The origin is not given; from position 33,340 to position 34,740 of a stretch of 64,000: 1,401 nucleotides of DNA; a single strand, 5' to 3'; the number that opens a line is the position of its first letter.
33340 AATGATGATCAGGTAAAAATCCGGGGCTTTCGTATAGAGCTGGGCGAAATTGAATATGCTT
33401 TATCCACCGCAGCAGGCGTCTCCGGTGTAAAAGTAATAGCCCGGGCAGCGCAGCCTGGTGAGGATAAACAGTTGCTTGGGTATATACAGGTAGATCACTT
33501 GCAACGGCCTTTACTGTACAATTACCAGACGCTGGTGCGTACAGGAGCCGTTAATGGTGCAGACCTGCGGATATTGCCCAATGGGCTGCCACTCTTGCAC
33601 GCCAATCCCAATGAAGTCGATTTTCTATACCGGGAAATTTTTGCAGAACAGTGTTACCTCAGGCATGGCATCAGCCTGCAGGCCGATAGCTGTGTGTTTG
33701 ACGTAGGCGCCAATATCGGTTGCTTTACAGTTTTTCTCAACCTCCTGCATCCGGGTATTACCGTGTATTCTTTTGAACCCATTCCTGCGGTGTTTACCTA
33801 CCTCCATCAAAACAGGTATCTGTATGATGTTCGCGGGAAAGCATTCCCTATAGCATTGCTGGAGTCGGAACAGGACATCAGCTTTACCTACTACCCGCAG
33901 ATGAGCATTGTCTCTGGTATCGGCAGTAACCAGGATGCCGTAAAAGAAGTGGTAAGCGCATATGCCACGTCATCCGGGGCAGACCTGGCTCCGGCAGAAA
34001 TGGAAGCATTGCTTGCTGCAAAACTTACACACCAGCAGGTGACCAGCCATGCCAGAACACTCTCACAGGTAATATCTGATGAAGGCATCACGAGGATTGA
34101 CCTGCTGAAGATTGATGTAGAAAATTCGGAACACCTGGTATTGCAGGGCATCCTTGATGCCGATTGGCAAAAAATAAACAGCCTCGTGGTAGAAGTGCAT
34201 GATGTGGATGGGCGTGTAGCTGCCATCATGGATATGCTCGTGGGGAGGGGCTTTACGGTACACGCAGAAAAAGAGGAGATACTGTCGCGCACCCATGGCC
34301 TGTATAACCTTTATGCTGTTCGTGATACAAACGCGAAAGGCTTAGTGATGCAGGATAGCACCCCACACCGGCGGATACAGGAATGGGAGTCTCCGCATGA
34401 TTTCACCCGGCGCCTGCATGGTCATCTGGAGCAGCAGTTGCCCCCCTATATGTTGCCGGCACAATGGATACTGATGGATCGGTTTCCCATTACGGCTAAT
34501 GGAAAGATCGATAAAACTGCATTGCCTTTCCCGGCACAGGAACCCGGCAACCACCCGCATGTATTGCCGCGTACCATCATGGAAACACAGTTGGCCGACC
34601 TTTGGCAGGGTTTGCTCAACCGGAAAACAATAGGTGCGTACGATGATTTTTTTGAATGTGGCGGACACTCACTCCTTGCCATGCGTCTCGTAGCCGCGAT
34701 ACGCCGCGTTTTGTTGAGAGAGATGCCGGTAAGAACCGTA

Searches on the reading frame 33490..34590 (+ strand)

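Call 41: search_protein_families(library=pfam, proteins=[window:33490-34590:+], max_evalue=1)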
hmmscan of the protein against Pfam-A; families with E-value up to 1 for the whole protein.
window:33490-34590:+ (367 aa): 4 families
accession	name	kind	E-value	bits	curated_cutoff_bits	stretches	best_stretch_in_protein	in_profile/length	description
PF05050.19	Methyltransf_21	-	7e-16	59.3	22.7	1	71-255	1-171/173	Methyltransferase FkbM domain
PF13193.12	AMP-binding_C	-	0.0022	19.3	24.5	1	305-339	42-76/76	AMP-binding enzyme C-terminal domain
PF13383.12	Methyltransf_22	-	0.041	13.9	22.4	1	200-247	173-217/252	Methyltransferase domain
PF02475.24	TRM5-TYW2_MTfase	-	0.073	13.5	28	1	66-121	37-92/164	TRM5/TYW2 methyltransferase domain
